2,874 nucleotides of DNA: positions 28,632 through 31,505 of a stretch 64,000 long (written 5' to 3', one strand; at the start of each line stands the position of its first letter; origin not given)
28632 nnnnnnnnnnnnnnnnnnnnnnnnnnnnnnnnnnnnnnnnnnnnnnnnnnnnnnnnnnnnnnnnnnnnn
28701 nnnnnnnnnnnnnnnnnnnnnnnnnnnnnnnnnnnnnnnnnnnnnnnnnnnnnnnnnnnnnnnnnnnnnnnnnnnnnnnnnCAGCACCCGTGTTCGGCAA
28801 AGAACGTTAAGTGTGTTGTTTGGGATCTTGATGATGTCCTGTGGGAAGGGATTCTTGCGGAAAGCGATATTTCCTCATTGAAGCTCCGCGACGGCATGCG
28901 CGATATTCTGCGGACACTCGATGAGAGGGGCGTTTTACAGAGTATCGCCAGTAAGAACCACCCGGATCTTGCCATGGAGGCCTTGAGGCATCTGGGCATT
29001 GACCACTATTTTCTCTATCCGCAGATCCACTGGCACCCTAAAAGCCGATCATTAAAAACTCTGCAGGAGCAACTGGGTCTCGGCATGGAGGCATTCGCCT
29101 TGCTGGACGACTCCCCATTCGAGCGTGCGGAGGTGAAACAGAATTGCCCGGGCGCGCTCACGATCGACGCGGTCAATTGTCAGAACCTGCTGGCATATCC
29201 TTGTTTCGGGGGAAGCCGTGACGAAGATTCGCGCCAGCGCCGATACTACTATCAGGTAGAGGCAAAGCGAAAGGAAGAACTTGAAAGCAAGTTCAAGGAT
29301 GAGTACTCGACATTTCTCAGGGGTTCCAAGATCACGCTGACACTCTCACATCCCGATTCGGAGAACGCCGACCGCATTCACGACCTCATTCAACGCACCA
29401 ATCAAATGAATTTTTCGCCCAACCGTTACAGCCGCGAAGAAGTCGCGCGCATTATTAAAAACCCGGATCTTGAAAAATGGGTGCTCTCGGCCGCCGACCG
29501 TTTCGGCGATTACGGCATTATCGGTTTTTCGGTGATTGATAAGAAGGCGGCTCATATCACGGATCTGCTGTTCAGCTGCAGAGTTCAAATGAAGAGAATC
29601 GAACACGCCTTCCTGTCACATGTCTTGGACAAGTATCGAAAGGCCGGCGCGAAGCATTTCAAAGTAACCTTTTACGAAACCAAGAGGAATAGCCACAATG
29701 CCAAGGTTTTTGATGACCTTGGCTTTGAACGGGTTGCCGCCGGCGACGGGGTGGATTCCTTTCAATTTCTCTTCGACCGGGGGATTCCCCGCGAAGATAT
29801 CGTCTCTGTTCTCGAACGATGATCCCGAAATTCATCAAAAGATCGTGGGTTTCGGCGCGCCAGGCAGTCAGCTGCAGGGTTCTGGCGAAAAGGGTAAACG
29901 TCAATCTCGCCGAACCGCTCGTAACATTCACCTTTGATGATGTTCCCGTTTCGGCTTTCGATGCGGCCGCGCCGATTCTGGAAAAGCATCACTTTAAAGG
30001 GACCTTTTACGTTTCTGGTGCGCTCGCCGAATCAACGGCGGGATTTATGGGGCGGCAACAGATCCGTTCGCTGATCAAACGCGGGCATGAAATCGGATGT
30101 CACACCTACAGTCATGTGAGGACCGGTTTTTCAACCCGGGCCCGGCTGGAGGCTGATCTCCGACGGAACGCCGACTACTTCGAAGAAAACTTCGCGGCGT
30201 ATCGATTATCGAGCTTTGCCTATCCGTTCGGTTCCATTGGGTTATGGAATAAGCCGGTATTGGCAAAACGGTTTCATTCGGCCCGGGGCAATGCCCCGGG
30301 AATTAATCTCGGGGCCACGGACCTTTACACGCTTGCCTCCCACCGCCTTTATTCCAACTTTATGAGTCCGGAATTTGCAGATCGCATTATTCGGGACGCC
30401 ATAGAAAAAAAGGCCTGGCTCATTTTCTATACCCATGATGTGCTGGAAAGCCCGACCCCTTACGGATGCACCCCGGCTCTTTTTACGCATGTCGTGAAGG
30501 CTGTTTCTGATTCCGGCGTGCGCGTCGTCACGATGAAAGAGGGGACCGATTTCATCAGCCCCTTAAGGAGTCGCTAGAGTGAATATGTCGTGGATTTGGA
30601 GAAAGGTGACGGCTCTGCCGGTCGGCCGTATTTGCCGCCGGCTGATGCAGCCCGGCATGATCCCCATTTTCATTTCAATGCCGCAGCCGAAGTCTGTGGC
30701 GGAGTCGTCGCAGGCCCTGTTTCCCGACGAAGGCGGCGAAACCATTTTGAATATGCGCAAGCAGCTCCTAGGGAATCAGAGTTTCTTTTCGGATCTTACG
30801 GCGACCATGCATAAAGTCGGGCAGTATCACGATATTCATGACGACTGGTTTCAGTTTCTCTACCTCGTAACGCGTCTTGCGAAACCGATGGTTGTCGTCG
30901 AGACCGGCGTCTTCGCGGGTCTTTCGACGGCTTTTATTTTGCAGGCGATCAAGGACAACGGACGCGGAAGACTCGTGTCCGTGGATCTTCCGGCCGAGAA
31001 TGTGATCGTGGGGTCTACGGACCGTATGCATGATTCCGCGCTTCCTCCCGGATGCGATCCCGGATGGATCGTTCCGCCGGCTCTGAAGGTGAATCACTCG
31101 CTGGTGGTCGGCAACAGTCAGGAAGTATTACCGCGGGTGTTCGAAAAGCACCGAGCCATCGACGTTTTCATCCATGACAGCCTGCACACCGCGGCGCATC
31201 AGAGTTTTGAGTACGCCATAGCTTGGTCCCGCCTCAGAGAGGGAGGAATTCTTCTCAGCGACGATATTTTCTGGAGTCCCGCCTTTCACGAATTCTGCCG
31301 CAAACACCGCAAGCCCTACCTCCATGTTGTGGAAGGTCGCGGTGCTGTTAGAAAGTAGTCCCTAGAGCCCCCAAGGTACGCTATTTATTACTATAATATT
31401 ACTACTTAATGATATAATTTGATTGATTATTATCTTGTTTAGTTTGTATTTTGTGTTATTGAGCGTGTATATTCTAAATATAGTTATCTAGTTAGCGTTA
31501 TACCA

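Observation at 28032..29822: FkbH-like protein carrying an unassigned Cys-rich N-terminal domain, in a glycan-modification block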

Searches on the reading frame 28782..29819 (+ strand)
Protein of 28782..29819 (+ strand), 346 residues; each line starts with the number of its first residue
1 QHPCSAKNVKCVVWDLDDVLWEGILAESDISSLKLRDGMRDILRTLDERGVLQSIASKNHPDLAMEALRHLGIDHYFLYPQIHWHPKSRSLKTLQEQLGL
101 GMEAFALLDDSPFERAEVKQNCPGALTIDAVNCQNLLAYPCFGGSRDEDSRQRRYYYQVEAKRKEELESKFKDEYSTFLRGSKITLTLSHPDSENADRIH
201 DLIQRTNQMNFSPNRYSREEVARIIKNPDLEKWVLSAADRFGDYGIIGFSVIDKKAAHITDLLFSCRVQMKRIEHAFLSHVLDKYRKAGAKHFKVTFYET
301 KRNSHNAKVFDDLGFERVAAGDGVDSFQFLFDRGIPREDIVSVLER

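Call 90: search_dna_similar(query=window:28782-29819:+, collection=plasmids, mode=protein, max_rows=40, rows=spread)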
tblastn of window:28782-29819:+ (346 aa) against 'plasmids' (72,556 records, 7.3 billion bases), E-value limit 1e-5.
Records with a match: 217; places in all: 220; records where one place covers at least 80% of the query: 197.
Best place of each record, by identity: <60% 217.
By first word of the organism name: Bacillus 67; Sinorhizobium 40; Streptomyces 39; Ralstonia 15; Clostridium 13; Rhizobium 5; Rhodococcus 5; Nostoc 2; Streptantibioticus 2; Burkholderia 2; and 24 more.
By predicted mobility (MOB-suite, as given by PLSDB): non-mobilizable 139; mobilizable 72; conjugative 6.
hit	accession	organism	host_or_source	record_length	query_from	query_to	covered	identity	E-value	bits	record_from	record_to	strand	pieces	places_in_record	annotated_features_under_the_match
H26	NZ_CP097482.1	Chroococcidiopsis sp. CCNUC1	cell culture,soil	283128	9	343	97%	35.2%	1e-53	196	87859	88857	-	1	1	HAD-IIIC family phosphatase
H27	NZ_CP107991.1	Streptomyces canus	-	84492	5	319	91%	35.8%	3e-55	201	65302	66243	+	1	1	HAD-IIIC family phosphatase | acyl-CoA dehydrogenase family protein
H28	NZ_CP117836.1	Alkalihalophilus pseudofirmus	cell culture,soil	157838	7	318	90%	36.2%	9e-58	208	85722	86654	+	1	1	HAD-IIIC family phosphatase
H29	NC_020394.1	Bacillus thuringiensis serovar thuringiensis str. IS5056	-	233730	6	324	92%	34.8%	1e-52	194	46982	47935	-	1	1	HAD-IIIC family phosphatase | cyclic peptide export ABC transporter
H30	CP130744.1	Bacillus thuringiensis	rhizhosphere soil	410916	6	324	92%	34.8%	1e-52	194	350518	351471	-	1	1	HAD-IIIC family phosphatase | cyclic peptide export ABC transporter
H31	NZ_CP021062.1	Bacillus thuringiensis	Environment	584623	6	324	92%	34.8%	1e-52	194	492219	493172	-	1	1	HAD-IIIC family phosphatase | cyclic peptide export ABC transporter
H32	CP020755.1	Bacillus thuringiensis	Single cell,Tissue, animal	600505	6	324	92%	34.8%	1e-52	194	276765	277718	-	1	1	hypothetical protein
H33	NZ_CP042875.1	Bacillus cereus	Triticum aestivum L,tissue sample,root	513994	6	324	92%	34.8%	3e-49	184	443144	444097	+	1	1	HAD-IIIC family phosphatase | cyclic peptide export ABC transporter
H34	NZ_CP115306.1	Bacillus cereus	microbe,Penaeus vannamei pond water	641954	6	324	92%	34.5%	4e-53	195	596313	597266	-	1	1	HAD-IIIC family phosphatase | cyclic peptide export ABC transporter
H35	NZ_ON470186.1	Bacillus thuringiensis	-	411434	6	324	92%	34.5%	1e-51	191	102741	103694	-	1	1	HAD-IIIC family phosphatase | cyclic peptide export ABC transporter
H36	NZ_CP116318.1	Bacillus thuringiensis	soil sample,soil sample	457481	6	324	92%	34.5%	1e-51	191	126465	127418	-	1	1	HAD-IIIC family phosphatase | cyclic peptide export ABC transporter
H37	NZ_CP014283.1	Bacillus thuringiensis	cell culture,soil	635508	6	324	92%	34.5%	1e-51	191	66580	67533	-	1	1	HAD-IIIC family phosphatase | cyclic peptide export ABC transporter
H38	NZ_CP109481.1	Streptomyces sp. NBC_01450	-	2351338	3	321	92%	34.1%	1e-44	171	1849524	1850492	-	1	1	none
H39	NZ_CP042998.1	Aquisphaera giovannonii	-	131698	2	321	92%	32.0%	2e-36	147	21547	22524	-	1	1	HAD-IIIC family phosphatase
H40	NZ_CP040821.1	Paroceanicella profunda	Cell culture,Deep seawater from Mariana ...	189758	8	331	94%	29.9%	3e-30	129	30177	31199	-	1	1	HAD-IIIC family phosphatase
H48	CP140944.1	Sinorhizobium meliloti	Medicago lupulina,whole organism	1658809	5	330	94%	26.1%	6e-33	136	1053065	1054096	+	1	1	HAD family hydrolase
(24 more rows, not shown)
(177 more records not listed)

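Call 91: get_annotated_region(hit=H48, flank=7000)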
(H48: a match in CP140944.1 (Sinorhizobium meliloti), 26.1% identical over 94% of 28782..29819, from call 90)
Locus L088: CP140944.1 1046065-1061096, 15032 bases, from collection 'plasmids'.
description: Sinorhizobium meliloti strain ml66 plasmid pMl9, complete sequence
organism: Sinorhizobium meliloti (NCBI taxid 382)
taxonomy: Bacteria; Pseudomonadota; Alphaproteobacteria; Hyphomicrobiales; Rhizobiaceae; Sinorhizobium; Sinorhizobium meliloti
host: -; source: Medicago lupulina,whole organism; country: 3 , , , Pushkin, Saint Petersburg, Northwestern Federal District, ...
typing (MOB-suite, as given by PLSDB): mobilizable; relaxase MOBQ
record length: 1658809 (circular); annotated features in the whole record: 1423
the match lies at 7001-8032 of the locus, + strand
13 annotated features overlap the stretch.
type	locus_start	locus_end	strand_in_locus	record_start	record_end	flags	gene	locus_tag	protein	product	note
CDS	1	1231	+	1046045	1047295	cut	-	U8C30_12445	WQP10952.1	class II aldolase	-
CDS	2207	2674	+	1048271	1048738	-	-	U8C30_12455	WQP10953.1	VOC family protein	-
CDS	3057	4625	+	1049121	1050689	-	-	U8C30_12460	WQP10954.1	MBOAT family protein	-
CDS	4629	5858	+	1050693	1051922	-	-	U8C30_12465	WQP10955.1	TonB-dependent receptor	-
CDS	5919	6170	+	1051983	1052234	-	-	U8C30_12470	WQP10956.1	acyl carrier protein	-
CDS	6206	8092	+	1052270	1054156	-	-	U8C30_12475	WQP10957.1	HAD family hydrolase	-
CDS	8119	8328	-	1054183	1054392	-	-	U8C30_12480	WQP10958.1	DUF2280 domain-containing protein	-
CDS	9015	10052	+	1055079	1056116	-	-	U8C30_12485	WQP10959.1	calcium-binding protein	-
CDS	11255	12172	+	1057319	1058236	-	-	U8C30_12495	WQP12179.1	nucleotidyltransferase and HEPN domain-containing protein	-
CDS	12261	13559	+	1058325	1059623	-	-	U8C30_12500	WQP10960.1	capsular polysaccharide biosynthesis protein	-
CDS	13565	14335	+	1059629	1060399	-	-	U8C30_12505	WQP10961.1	ABC transporter permease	-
CDS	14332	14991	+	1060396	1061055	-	-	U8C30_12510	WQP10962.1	ABC transporter ATP-binding protein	-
CDS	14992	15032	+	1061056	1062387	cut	-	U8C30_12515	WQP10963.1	RkpR, polysaccharide export protein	-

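Call 92: get_annotated_region(hit=H39, flank=6000)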
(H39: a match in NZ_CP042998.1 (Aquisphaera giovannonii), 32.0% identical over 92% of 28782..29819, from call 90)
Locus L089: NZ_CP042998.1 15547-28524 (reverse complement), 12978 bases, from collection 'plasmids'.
description: Aquisphaera giovannonii strain OJF2 plasmid pOJF2_1, complete sequence
organism: Aquisphaera giovannonii (NCBI taxid 406548)
taxonomy: Bacteria; Planctomycetota; Planctomycetia; Isosphaerales; Isosphaeraceae; Aquisphaera; Aquisphaera giovannonii
host: -; source: -; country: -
typing (MOB-suite, as given by PLSDB): non-mobilizable; replicon rep_cluster_171
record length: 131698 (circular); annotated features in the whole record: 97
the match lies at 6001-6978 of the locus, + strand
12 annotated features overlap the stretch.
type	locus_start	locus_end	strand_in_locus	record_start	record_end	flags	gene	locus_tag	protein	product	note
CDS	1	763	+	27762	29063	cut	-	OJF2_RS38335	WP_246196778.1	glycosyltransferase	-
CDS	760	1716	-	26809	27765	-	-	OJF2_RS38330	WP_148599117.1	NAD(P)-dependent oxidoreductase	-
CDS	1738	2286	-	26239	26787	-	rfbC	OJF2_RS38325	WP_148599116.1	dTDP-4-dehydrorhamnose 3,5-epimerase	GO:0019305 - dTDP-rhamnose biosynthetic process [Evidence IEA]; GO:0009243 - O antigen biosynthetic process [Evidence ...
CDS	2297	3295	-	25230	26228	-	-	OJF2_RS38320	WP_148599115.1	SDR family oxidoreductase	-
CDS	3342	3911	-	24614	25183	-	-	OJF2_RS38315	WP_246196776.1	sugar phosphate nucleotidyltransferase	GO:0009058 - biosynthetic process [Evidence IEA]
CDS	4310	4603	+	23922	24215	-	-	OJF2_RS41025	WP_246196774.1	hypothetical protein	-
CDS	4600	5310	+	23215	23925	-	-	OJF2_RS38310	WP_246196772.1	glycosyltransferase family 2 protein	-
CDS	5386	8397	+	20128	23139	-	-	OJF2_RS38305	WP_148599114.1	HAD-IIIC family phosphatase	-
CDS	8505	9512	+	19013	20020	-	-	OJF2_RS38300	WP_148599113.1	glycosyltransferase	-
CDS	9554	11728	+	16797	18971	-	-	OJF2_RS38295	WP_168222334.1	NAD-dependent epimerase/dehydratase family protein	-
CDS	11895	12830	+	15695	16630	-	-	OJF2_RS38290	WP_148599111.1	ABC transporter permease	-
CDS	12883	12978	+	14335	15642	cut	-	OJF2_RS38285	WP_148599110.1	ABC transporter ATP-binding protein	-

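Call 93: search_protein_families(library=pfam, proteins=[L088:6206-8089:+, L089:5386-8394:+, L088:5919-6167:+, L088:3057-4622:+], max_evalue=0.01)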
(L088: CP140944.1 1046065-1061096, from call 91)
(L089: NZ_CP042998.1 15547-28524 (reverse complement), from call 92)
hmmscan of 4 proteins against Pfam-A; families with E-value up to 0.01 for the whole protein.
L088:6206-8089:+ (628 aa): 0 families

L089:5386-8394:+ (1003 aa): 2 families
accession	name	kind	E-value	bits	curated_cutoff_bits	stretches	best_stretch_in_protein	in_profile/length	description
PF00975.26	Thioesterase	-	6.9e-23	82.5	26.4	1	712-980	3-222/226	Thioesterase domain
PF00550.31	PP-binding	-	2.2e-15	57.1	20.8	1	627-691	1-67/67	Phosphopantetheine attachment site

L088:5919-6167:+ (83 aa): 1 family
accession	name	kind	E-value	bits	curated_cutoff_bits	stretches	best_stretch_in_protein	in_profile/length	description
PF00550.31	PP-binding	-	0.00032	21.3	20.8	1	38-76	29-67/67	Phosphopantetheine attachment site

L088:3057-4622:+ (522 aa): 1 family
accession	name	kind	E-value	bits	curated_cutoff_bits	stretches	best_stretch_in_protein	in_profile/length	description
PF03062.24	MBOAT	-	1.3e-15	58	27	1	150-379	68-299/337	MBOAT, membrane-bound O-acyltransferase family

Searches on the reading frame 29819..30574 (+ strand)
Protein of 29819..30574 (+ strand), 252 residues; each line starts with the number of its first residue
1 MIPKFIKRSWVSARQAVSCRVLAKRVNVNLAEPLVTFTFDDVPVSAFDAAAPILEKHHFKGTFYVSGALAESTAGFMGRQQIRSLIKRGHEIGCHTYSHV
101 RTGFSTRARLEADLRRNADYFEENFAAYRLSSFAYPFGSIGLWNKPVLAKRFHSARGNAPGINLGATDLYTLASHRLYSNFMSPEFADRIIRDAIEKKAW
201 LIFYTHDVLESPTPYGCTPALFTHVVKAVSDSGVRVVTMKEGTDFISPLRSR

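Call 5: search_protein_families(library=pfam, proteins=[window:29819-30574:+], max_evalue=0.1)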
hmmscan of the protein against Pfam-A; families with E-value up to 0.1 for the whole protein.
window:29819-30574:+ (252 aa): 1 family
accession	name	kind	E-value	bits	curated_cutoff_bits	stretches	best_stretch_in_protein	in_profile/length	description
PF01522.26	Polysacc_deac_1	-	2.4e-23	82.8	23.1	1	30-140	4-108/124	Polysaccharide deacetylase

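Call 6: search_protein_families(library=ncbifam, proteins=[window:29819-30574:+], max_evalue=0.1)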
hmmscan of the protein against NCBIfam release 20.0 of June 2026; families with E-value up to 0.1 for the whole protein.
window:29819-30574:+ (252 aa): 10 families
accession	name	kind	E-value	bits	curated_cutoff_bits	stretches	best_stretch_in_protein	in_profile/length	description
NF050820.1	PolSacchBiosHfsH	equivalog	9.6e-53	179.4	400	1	23-244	24-246/249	oligosaccharide deacetylase HfsH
TIGR02764.1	spore_ybaN_pdaB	equivalog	1e-08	35.2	237.4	1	32-139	5-107/191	polysaccharide deacetylase family sporulation protein PdaB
TIGR03006.1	pepcterm_polyde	equivalog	1.9e-08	33.8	276.2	1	53-134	42-122/272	XrtA system polysaccharide deacetylase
TIGR04243.1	nodulat_NodB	equivalog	1.4e-07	31.2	240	1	35-149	4-111/197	chitooligosaccharide deacetylase NodB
NF045821.1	PgAcgDacpgdA1_Bac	equivalog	2.3e-06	26.7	400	1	35-102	90-153/282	peptidoglycan-N-acetylglucosamine deacetylase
TIGR02873.1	spore_ylxY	hypoth_equivalog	2.4e-06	27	391.5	1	51-139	104-186/268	probable sporulation protein, polysaccharide deacetylase family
NF045820.1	PgAcgDacpgdA_Strep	equivalog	5.4e-05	22.2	800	1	24-99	259-330/463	peptidoglycan-N-acetylglucosamine deacetylase PgdA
TIGR03933.1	PIA_icaB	equivalog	0.00076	19.1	248.35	1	35-140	74-191/245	intercellular adhesin biosynthesis polysaccharide N-deacetylase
NF045822.1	PgAcgDacpgdA2_Bac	equivalog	0.0068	15.8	400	1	37-103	74-135/274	peptidoglycan-N-acetylglucosamine deacetylase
TIGR02884.1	spore_pdaA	equivalog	0.015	15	298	1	52-121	57-121/224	delta-lactam-biosynthetic de-N-acetylase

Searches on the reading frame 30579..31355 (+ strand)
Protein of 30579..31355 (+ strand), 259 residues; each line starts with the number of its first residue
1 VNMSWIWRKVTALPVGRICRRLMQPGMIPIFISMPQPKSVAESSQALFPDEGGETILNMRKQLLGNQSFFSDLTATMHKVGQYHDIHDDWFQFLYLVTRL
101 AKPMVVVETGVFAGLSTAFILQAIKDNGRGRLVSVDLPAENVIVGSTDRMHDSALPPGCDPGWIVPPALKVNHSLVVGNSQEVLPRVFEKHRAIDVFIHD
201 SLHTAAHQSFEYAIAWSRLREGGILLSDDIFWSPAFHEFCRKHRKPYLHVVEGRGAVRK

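Call 5: search_protein_families(library=pfam, proteins=[window:30579-31355:+], max_evalue=0.1)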
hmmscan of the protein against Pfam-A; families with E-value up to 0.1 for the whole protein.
window:30579-31355:+ (259 aa): 2 families
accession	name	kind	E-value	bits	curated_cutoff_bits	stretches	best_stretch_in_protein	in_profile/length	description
PF13578.12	Methyltransf_24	-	1.7e-19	71.1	26.3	1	107-230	1-105/105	Methyltransferase domain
PF01596.23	Methyltransf_3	-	0.00011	22.1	22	1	75-145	17-85/204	O-methyltransferase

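Call 6: search_protein_families(library=ncbifam, proteins=[window:30579-31355:+], max_evalue=0.1)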
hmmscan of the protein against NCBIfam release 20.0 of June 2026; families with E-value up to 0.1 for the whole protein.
window:30579-31355:+ (259 aa): 0 families
